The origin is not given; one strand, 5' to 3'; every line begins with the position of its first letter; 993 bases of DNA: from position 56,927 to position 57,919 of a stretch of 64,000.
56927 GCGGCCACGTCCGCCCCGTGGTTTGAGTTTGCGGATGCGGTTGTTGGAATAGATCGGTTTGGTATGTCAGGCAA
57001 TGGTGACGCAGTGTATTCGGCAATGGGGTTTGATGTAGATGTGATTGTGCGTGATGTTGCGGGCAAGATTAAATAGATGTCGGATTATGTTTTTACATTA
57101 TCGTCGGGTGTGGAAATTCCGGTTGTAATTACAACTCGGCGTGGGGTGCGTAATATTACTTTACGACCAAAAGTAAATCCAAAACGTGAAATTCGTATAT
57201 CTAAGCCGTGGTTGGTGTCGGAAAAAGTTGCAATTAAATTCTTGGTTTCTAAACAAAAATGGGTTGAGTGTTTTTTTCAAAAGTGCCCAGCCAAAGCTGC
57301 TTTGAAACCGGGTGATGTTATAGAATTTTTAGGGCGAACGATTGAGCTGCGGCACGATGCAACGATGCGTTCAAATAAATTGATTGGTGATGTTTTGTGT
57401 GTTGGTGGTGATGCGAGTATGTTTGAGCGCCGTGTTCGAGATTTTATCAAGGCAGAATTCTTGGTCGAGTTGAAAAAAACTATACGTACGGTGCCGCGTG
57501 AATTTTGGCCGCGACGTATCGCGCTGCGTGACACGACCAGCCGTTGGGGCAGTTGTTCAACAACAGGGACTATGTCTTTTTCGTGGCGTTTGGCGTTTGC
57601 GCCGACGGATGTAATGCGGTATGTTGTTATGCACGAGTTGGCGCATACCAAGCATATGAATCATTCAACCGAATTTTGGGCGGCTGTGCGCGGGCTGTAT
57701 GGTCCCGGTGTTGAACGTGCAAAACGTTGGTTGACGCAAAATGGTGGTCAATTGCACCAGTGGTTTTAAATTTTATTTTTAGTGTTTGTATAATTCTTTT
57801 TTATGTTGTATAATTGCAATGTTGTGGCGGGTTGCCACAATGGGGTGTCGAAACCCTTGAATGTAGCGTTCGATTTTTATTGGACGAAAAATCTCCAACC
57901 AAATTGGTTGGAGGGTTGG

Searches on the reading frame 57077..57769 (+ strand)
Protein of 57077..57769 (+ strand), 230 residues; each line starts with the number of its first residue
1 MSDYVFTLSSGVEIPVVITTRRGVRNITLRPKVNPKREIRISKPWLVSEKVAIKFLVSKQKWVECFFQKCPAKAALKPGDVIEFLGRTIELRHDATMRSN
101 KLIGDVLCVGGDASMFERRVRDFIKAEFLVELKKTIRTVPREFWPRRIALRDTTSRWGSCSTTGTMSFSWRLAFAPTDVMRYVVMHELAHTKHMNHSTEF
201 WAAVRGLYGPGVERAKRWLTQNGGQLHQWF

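Call 61: search_protein_families(library=pfam, proteins=[window:57077-57769:+], max_evalue=0.01)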
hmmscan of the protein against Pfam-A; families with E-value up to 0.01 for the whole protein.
window:57077-57769:+ (230 aa): 2 families
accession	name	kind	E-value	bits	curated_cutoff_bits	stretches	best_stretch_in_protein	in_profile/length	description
PF01863.23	YgjP-like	-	8.2e-39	134.2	26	1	30-221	4-206/207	YgjP-like, metallopeptidase domain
PF08325.16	WLM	-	0.0012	19.4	26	1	174-207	77-110/190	WLM domain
